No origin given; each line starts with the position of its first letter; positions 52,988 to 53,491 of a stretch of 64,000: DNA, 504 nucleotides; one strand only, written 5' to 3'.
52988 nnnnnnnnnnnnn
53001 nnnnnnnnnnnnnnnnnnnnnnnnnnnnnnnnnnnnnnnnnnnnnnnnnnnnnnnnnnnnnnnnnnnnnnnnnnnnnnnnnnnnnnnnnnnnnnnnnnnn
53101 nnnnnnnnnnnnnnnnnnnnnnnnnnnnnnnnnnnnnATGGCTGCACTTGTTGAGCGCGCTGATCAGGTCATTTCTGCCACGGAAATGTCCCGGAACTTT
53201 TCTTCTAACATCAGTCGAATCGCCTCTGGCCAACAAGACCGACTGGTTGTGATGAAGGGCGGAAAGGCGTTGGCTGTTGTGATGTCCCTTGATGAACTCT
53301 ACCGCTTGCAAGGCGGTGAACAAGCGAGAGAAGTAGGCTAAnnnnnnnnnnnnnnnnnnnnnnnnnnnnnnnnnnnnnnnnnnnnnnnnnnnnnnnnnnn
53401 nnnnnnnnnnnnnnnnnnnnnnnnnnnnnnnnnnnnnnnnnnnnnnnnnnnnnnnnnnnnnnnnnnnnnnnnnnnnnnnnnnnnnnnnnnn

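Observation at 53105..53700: IncFII-like replication control region with a Phd/YefM-like protein in the CopB position and a leader ORF overlapping repA1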

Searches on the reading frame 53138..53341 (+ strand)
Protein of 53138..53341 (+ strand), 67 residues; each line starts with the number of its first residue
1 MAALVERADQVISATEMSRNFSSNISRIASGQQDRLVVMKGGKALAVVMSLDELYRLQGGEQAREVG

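Call 3: search_protein_families(library=pfam, proteins=[window:53138-53341:+], max_evalue=0.1)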
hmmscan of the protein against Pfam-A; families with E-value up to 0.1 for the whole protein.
window:53138-53341:+ (67 aa): 1 family
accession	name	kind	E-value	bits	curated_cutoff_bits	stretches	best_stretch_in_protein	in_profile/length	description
PF02604.26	PhdYeFM_antitox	-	3.9e-05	23.8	29.8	1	10-61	2-51/74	Antitoxin Phd_YefM, type II toxin-antitoxin system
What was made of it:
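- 53138..53341 (+): Solo Phd/YefM-fold protein of 67 aa, lacking the C-terminal toxin-binding tail. Candidate transcriptional repressor in the CopB/RepC/CopG position. Pfam PhdYeFM 23.8 bits, below threshold (call 3).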

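Call 10: search_dna_similar(query=window:53138-53341:+, collection=plasmids, mode=protein, max_rows=40, max_evalue=0.001)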
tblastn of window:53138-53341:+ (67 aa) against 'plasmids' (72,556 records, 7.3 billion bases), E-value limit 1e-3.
Records with a match: 11; places in all: 11; records where one place covers at least 80% of the query: 9.
Best place of each record, by identity: >=99% 2; <60% 9.
By first word of the organism name: Aeromonas 9; Vibrio 2.
By predicted mobility (MOB-suite, as given by PLSDB): mobilizable 4; non-mobilizable 4; conjugative 3.
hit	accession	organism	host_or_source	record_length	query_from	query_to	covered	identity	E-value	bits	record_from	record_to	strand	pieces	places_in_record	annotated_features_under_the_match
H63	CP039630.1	Aeromonas caviae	sludge,cell culture,sludge from ...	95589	1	67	100%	100.0%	1e-35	132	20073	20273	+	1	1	hypothetical protein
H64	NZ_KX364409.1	Aeromonas salmonicida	-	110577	1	67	100%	100.0%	1e-35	132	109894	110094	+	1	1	hypothetical protein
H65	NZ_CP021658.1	Aeromonas salmonicida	culture,rock biofilm and bottom ...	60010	2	58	85%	54.4%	3e-13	69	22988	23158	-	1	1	hypothetical protein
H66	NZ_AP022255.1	Aeromonas caviae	-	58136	2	58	85%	52.6%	7e-13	68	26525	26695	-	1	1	none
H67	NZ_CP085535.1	Aeromonas salmonicida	Brook charr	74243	2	59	87%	48.3%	3e-11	63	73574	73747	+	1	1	hypothetical protein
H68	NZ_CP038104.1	Aeromonas salmonicida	Salvelinus fontinalis,whole organism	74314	2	59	87%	48.3%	3e-11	63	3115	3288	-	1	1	hypothetical protein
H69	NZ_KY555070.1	Aeromonas salmonicida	-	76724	2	59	87%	48.3%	3e-11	63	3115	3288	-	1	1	hypothetical protein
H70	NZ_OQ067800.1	Aeromonas salmonicida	-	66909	3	59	85%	47.4%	2e-12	67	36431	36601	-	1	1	hypothetical protein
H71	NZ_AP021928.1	Aeromonas caviae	-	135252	3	59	85%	47.4%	2e-12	67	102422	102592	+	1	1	hypothetical protein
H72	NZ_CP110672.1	Vibrio alginolyticus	-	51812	1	51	76%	43.1%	4e-7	52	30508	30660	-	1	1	hypothetical protein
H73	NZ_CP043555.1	Vibrio cholerae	North Park Lake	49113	1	51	76%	43.1%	7e-7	51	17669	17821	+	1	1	hypothetical protein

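Call 11: get_annotated_region(hit=H65, flank=3500)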
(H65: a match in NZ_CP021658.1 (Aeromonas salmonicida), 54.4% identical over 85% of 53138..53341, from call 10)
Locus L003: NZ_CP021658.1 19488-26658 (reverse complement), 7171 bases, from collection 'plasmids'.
description: Aeromonas salmonicida strain O23A plasmid pO23AP4, complete sequence
organism: Aeromonas salmonicida (NCBI taxid 645)
taxonomy: Bacteria; Pseudomonadota; Gammaproteobacteria; Aeromonadales; Aeromonadaceae; Aeromonas; Aeromonas salmonicida
host: -; source: culture,rock biofilm and bottom sediments; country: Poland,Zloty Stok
typing (MOB-suite, as given by PLSDB): non-mobilizable; replicon rep_cluster_1169; mating-pair formation MPF_F
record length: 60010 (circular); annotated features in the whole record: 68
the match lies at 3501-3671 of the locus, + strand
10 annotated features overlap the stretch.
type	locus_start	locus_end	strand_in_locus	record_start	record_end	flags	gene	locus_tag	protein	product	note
CDS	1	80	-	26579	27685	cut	-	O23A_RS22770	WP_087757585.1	toxic anion resistance protein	-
CDS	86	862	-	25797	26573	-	-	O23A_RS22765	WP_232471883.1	toxic anion resistance protein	-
CDS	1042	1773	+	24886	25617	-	-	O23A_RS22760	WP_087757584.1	ParA family protein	-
CDS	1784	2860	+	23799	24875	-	-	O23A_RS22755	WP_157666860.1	ParB/RepB/Spo0J family partition protein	GO:0007059 - chromosome segregation [Evidence IEA]; GO:0000910 - cytokinesis [Evidence IEA]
CDS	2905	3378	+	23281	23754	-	-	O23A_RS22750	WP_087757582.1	hypothetical protein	-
CDS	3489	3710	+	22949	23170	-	-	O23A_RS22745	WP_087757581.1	hypothetical protein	-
CDS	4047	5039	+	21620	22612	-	-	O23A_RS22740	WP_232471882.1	plasmid replication protein repA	-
CDS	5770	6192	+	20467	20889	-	-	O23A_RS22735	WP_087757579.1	H-NS family nucleoid-associated regulatory protein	GO:0006355 - regulation of DNA-templated transcription [Evidence IEA]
CDS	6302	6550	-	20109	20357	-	-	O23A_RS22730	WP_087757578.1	plasmid replication protein RepB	-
CDS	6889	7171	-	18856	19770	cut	-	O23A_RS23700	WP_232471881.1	DUF6685 family protein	-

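Call 12: get_annotated_region(hit=H67, flank=3500)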
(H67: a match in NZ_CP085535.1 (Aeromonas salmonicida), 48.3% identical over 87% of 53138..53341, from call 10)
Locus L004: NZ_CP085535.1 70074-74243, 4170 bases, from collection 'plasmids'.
description: Aeromonas salmonicida subsp. salmonicida strain 890054 plasmid pAsa9-like, complete sequence
organism: Aeromonas salmonicida (NCBI taxid 29491)
taxonomy: Bacteria; Pseudomonadota; Gammaproteobacteria; Aeromonadales; Aeromonadaceae; Aeromonas; Aeromonas salmonicida
host: -; source: Brook charr; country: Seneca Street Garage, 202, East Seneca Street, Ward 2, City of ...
typing (MOB-suite, as given by PLSDB): conjugative; replicon rep_cluster_1169; relaxase MOBF; mating-pair formation MPF_F
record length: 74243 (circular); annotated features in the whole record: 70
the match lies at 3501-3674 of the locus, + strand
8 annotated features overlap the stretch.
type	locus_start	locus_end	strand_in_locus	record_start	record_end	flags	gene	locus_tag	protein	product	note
CDS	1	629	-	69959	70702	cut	traK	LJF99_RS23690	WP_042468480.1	type-F conjugative transfer system secretin TraK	-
CDS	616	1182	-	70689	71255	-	traE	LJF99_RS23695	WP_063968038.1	type IV conjugative transfer system protein TraE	-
CDS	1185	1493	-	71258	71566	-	traL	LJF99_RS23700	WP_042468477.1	type IV conjugative transfer system protein TraL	-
CDS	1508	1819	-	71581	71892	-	-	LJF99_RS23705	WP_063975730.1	type IV conjugative transfer system pilin TraA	-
CDS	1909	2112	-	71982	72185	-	-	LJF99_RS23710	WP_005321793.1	TraY domain-containing protein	-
CDS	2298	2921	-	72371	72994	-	-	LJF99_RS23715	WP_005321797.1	PAS and helix-turn-helix domain-containing protein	GO:0006355 - regulation of DNA-templated transcription [Evidence IEA]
CDS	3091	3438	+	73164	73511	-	-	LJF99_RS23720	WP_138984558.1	hypothetical protein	-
CDS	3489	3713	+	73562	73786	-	-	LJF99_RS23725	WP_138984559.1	hypothetical protein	-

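Call 13: get_annotated_region(hit=H71, flank=3500)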
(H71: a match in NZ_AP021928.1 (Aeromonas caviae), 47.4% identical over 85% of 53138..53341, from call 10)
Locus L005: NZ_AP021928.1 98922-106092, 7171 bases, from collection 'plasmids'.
description: Aeromonas caviae strain WP2-W18-ESBL-01 plasmid pWP2-W18-ESBL-01_1, complete sequence
organism: Aeromonas caviae (NCBI taxid 648)
taxonomy: Bacteria; Pseudomonadota; Gammaproteobacteria; Aeromonadales; Aeromonadaceae; Aeromonas; Aeromonas caviae
host: -; source: -; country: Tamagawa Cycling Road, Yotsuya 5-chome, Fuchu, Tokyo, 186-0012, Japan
typing (MOB-suite, as given by PLSDB): non-mobilizable; replicon rep_cluster_1169
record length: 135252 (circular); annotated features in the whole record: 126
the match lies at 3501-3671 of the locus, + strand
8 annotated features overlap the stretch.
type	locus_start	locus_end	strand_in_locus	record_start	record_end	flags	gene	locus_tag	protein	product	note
CDS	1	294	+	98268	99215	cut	-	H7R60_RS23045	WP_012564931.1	IS30-like element ISAeca1 family transposase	GO:0006313 - DNA transposition [Evidence IEA]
CDS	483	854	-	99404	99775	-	-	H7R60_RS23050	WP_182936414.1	TrfB-related DNA-binding protein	-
CDS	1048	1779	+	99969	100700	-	-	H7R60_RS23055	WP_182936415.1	ParA family protein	-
CDS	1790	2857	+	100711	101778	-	-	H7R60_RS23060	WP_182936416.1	ParB/RepB/Spo0J family partition protein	GO:0007059 - chromosome segregation [Evidence IEA]; GO:0000910 - cytokinesis [Evidence IEA]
CDS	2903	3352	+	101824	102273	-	-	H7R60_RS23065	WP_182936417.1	hypothetical protein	-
CDS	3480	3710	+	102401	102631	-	-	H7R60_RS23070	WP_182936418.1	hypothetical protein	-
CDS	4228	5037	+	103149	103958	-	-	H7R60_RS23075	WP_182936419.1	plasmid replication protein repA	-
CDS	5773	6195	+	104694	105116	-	-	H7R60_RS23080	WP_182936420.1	H-NS family nucleoid-associated regulatory protein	GO:0006355 - regulation of DNA-templated transcription [Evidence IEA]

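Call 14: get_annotated_region(hit=H72, flank=3500)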
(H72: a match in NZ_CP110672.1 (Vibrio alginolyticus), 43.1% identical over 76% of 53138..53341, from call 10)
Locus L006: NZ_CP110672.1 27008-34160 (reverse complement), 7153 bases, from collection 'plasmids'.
description: Vibrio alginolyticus strain AUSMDU00064140 plasmid pAUSMDU00064140, complete sequence
organism: Vibrio alginolyticus (NCBI taxid 663)
taxonomy: Bacteria; Pseudomonadota; Gammaproteobacteria; Vibrionales; Vibrionaceae; Vibrio; Vibrio alginolyticus
host: -; source: -; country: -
typing (MOB-suite, as given by PLSDB): mobilizable; relaxase MOBC
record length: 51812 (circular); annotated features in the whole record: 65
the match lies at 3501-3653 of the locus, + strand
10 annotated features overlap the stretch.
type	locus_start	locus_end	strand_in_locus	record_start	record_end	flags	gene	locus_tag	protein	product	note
CDS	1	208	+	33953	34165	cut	-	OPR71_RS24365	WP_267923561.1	hypothetical protein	-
CDS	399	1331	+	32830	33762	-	-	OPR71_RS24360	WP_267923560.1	zincin-like metallopeptidase domain-containing protein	-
CDS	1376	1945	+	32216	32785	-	-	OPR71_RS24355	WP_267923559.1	hypothetical protein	-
CDS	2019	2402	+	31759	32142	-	-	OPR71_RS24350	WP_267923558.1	hypothetical protein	-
CDS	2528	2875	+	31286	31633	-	-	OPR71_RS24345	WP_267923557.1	hypothetical protein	-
CDS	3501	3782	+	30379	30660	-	-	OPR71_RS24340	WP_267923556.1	hypothetical protein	-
CDS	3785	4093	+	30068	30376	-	-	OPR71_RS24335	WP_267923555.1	hypothetical protein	-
CDS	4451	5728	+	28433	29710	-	-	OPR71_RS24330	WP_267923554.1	replication initiation protein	-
CDS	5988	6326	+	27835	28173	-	-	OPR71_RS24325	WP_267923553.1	DUF5658 family protein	-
CDS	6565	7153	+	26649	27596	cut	-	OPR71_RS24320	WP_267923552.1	DNA-binding protein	-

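Call 15: get_annotated_region(hit=H68, flank=3000)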
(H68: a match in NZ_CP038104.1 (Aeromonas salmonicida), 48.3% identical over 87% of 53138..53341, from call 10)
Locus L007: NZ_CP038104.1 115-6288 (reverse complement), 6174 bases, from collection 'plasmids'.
description: Aeromonas salmonicida subsp. salmonicida strain SHY16-3432 plasmid pAsa9-like, complete sequence
organism: Aeromonas salmonicida (NCBI taxid 29491)
taxonomy: Bacteria; Pseudomonadota; Gammaproteobacteria; Aeromonadales; Aeromonadaceae; Aeromonas; Aeromonas salmonicida
host: -; source: Salvelinus fontinalis,whole organism; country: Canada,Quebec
typing (MOB-suite, as given by PLSDB): conjugative; replicon rep_cluster_1169; relaxase MOBF; mating-pair formation MPF_F
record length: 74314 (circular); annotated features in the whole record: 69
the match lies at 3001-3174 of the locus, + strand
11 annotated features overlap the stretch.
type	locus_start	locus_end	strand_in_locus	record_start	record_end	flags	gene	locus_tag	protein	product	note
CDS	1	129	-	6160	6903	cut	traK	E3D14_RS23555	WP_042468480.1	type-F conjugative transfer system secretin TraK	-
CDS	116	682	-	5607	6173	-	traE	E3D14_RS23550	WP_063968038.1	type IV conjugative transfer system protein TraE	-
CDS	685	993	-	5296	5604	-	traL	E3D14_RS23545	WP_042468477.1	type IV conjugative transfer system protein TraL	-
CDS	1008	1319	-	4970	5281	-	-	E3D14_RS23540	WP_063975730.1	type IV conjugative transfer system pilin TraA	-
CDS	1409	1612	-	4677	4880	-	-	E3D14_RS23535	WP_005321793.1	TraY domain-containing protein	-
CDS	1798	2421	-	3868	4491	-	-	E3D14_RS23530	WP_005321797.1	PAS and helix-turn-helix domain-containing protein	GO:0006355 - regulation of DNA-templated transcription [Evidence IEA]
CDS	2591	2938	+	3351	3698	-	-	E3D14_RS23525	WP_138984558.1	hypothetical protein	-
CDS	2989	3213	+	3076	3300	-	-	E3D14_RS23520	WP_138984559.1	hypothetical protein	-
CDS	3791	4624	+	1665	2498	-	-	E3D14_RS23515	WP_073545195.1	plasmid replication protein repA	-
CDS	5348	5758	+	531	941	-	-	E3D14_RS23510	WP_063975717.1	H-NS family nucleoid-associated regulatory protein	GO:0006355 - regulation of DNA-templated transcription [Evidence IEA]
CDS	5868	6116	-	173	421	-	-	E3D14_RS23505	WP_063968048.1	hypothetical protein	-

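Call 16: get_annotated_region(hit=H66, flank=3000)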
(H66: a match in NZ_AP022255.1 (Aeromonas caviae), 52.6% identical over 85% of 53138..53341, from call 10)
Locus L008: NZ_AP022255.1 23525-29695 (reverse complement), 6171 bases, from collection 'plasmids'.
description: Aeromonas caviae strain WP8-S18-ESBL-04 plasmid pWP8-S18-ESBL-04_1, complete sequence
organism: Aeromonas caviae (NCBI taxid 648)
taxonomy: Bacteria; Pseudomonadota; Gammaproteobacteria; Aeromonadales; Aeromonadaceae; Aeromonas; Aeromonas caviae
host: -; source: -; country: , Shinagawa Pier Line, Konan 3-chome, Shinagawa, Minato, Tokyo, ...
typing (MOB-suite, as given by PLSDB): non-mobilizable; replicon rep_cluster_1169; mating-pair formation MPF_F
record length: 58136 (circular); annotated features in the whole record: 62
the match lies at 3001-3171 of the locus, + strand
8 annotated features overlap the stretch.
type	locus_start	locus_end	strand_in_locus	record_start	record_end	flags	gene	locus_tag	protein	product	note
CDS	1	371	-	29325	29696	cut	-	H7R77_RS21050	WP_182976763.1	TrfB-related DNA-binding protein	-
CDS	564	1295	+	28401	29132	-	-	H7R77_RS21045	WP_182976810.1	ParA family protein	-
CDS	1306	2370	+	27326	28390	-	-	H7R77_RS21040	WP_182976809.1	ParB/RepB/Spo0J family partition protein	GO:0007059 - chromosome segregation [Evidence IEA]; GO:0000910 - cytokinesis [Evidence IEA]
CDS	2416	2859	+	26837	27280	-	-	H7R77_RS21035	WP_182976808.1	hypothetical protein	-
CDS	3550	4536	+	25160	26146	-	-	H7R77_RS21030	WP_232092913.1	plasmid replication protein repA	-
CDS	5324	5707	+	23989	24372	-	-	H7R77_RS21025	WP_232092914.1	WbuC family cupin fold metalloprotein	-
CDS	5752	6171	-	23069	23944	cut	-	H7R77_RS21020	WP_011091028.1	extended-spectrum class A beta-lactamase CTX-M-3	-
predicted_resistance_gene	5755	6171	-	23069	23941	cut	blaCTX-M-3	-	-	extended-spectrum class A beta-lactamase CTX-M-3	predicted by amrfinderplus; class BETA-LACTAM; identity 100.0%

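Call 17: get_annotated_region(hit=H70, flank=3000)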
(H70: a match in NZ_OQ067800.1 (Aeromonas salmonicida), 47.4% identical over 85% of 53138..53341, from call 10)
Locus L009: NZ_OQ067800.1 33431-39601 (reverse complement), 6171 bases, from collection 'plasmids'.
description: Aeromonas salmonicida subsp. salmonicida strain SHY15-2939 plasmid pAsa_2939, complete sequence
organism: Aeromonas salmonicida (NCBI taxid 29491)
taxonomy: Bacteria; Pseudomonadota; Gammaproteobacteria; Aeromonadales; Aeromonadaceae; Aeromonas; Aeromonas salmonicida
host: -; source: -; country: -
typing (MOB-suite, as given by PLSDB): non-mobilizable; replicon rep_cluster_1169; mating-pair formation MPF_F
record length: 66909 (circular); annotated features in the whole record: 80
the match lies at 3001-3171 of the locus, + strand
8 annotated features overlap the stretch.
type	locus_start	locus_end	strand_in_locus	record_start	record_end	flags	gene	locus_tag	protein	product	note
CDS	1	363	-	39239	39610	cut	-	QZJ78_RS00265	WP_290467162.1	TrfB-related DNA-binding protein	-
CDS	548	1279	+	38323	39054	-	-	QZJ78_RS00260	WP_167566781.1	ParA family protein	-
CDS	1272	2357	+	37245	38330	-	-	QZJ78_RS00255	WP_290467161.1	ParB/RepB/Spo0J family partition protein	GO:0007059 - chromosome segregation [Evidence IEA]; GO:0000910 - cytokinesis [Evidence IEA]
CDS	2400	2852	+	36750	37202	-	-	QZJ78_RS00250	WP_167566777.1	hypothetical protein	-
CDS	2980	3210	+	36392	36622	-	-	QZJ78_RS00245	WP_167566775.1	hypothetical protein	-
CDS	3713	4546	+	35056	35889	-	-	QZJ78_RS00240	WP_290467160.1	plasmid replication protein repA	-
CDS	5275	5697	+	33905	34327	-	-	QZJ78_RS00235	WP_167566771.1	H-NS family nucleoid-associated regulatory protein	GO:0006355 - regulation of DNA-templated transcription [Evidence IEA]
CDS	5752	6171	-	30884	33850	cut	-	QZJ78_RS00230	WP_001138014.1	Tn3-like element TnAs1 family transposase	-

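Call 18: get_annotated_region(hit=H73, flank=3000)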
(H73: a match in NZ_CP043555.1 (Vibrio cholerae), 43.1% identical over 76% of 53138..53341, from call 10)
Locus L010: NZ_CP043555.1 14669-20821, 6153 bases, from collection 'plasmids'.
description: Vibrio cholerae strain RFB16 plasmid unnamed, complete sequence
organism: Vibrio cholerae (NCBI taxid 666)
taxonomy: Bacteria; Pseudomonadota; Gammaproteobacteria; Vibrionales; Vibrionaceae; Vibrio; Vibrio cholerae
host: -; source: North Park Lake; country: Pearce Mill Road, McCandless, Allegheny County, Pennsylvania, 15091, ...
typing (MOB-suite, as given by PLSDB): mobilizable; relaxase MOBC
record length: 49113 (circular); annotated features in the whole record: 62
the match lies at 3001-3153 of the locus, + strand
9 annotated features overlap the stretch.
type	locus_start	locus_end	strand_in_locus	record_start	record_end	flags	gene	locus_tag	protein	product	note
CDS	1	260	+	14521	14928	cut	-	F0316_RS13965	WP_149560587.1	hypothetical protein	-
CDS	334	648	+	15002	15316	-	-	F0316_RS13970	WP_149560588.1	hypothetical protein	-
CDS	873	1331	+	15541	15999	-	-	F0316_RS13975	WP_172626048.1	hypothetical protein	-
CDS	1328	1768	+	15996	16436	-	-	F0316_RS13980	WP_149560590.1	hypothetical protein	-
CDS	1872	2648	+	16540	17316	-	-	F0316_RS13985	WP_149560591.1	N-6 DNA methylase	GO:0006306 - DNA methylation [Evidence IEA]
CDS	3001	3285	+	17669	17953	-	-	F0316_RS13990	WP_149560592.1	hypothetical protein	-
CDS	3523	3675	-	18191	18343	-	-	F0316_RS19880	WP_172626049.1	hypothetical protein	-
CDS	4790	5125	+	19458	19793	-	-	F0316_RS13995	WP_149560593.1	DUF5658 family protein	-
CDS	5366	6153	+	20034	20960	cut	-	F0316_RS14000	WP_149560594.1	DNA-binding protein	-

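Call 28: find_related_loci(query=A3, collection=genome_contigs, flank=3000)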
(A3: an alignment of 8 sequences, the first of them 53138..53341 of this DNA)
Query A3 (67 aa) in genome_contigs; peptide patterns used: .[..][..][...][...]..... (x = any residue, [..] = any of these).
27 stretches matched a pattern; 2 encode a relative of the query (tblastn E <= 1e-3); 2 distinct loci.
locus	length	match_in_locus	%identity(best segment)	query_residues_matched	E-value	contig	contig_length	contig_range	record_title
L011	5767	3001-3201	100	1-67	2e-41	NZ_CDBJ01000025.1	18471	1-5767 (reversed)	Aeromonas rivuli strain DSM 22539, whole genome shotgun sequence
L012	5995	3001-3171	53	2-58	1e-18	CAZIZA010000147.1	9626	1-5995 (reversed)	MAG TPA_asm: uncultured Pseudomonas sp. isolate SRP220891_co5_139 genome assembly, contig: NODE_5566_length_9626_cov_60.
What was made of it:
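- Tried and rejected: The genome_contigs scan with the Phd-like profile returned only 2 loci (call 28).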

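Call 33: search_protein_families(library=pfam, proteins=[L006:3501-3782:+, L006:3785-4093:+, L006:4451-5728:+, L003:6302-6550:-, L003:3489-3710:+, L003:2905-3378:+, L010:3001-3285:+], max_evalue=0.1)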
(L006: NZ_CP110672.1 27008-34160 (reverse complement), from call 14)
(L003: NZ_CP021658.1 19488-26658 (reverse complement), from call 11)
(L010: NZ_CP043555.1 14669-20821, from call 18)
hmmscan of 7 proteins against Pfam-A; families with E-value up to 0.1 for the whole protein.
L006:3501-3782:+ (93 aa): 2 families
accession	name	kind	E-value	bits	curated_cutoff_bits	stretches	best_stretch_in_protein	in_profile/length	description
PF02604.26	PhdYeFM_antitox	-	0.00069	19.8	29.8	1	16-75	8-66/74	Antitoxin Phd_YefM, type II toxin-antitoxin system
PF18506.7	RelB-like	-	0.041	14.1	27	1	35-62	5-32/62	RelB Antitoxin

L006:3785-4093:+ (102 aa): 0 families

L006:4451-5728:+ (425 aa): 2 families
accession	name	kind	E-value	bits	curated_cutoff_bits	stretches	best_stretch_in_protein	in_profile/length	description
PF03090.23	Replicase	-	8e-50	168.7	26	1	41-168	2-130/130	Replicase family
PF08708.16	PriCT_1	-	5.1e-13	48.8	21.1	1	186-259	9-67/67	Primase C terminal 1 (PriCT-1)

L003:6302-6550:- (82 aa): 0 families

L003:3489-3710:+ (73 aa): 1 family
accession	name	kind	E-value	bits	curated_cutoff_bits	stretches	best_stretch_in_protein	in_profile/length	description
PF02604.26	PhdYeFM_antitox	-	9.6e-05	22.5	29.8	1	13-61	2-49/74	Antitoxin Phd_YefM, type II toxin-antitoxin system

L003:2905-3378:+ (157 aa): 0 families

L010:3001-3285:+ (94 aa): 2 families
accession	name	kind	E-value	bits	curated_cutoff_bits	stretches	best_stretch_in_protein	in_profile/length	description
PF02604.26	PhdYeFM_antitox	-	0.001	19.2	29.8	1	13-77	5-68/74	Antitoxin Phd_YefM, type II toxin-antitoxin system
PF18506.7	RelB-like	-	0.046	14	27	1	35-62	5-32/62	RelB Antitoxin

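Call 34: find_homologous_proteins(query=window:53138-53341:+, max_evalue=0.001)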
Query window:53138-53341:+ (67 aa): 4 proteins with E <= 0.001 among 4 candidates.
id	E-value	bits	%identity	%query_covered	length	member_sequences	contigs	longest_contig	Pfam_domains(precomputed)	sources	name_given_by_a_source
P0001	1.3e-32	127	100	100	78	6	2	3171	-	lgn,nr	nr:hypothetical protein [Aeromonas salmonicida]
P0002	6.6e-29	115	91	100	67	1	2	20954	PF02604.27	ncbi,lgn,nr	ncbi:TPA: type II toxin-antitoxin system prevent-host-death family antitoxin [Aeromonas hydrophila]|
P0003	2.5e-28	113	90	100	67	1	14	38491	PF02604.27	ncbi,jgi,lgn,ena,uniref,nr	ncbi:hypothetical protein KAM448_40610 [Aeromonas caviae]|jgi:prevent-host-death family protein|unir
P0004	6.2e-23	96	100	76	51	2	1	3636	-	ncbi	ncbi:hypothetical protein D3C79_535770 [compost metagenome]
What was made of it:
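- On Phd/YefM antitoxin (Pfam PF02604): Close relatives carry a precomputed PF02604 hit (call 34).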

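Call 35: find_encoding_contigs(protein=P0003, flank=3000, max_places=8)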
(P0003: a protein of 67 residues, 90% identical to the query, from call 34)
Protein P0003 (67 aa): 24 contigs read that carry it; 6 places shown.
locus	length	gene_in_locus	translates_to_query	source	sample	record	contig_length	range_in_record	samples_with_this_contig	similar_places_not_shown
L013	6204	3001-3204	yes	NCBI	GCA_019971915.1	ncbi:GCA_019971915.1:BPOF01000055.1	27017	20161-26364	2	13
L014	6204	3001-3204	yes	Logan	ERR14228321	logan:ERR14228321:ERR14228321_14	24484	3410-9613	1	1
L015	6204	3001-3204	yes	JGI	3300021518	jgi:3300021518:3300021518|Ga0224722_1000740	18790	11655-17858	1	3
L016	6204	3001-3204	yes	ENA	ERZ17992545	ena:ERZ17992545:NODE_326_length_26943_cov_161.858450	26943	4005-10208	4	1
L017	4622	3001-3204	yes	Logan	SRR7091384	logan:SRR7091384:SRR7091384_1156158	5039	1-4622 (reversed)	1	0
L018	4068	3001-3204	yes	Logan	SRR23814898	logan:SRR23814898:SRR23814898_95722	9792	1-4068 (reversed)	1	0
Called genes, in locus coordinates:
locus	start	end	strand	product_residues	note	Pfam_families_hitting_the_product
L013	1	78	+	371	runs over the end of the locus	PF02195:ParB_N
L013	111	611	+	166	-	-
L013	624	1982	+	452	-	PF27227:Endonuc-like_C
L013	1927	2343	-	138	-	-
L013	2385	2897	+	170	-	-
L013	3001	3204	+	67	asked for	PF02604:PhdYeFM_antitox (weak)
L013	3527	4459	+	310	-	PF02387:IncFII_repA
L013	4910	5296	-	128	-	-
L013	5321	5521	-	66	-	-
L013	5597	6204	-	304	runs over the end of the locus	PF20390:DUF6685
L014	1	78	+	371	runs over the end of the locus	PF02195:ParB_N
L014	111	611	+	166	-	-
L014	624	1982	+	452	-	PF27227:Endonuc-like_C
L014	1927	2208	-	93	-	-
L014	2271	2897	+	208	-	-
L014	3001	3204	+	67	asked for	PF02604:PhdYeFM_antitox (weak)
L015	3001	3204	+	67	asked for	PF02604:PhdYeFM_antitox (weak)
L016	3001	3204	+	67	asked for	PF02604:PhdYeFM_antitox (weak)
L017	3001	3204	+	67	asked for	PF02604:PhdYeFM_antitox (weak)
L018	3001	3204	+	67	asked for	PF02604:PhdYeFM_antitox (weak)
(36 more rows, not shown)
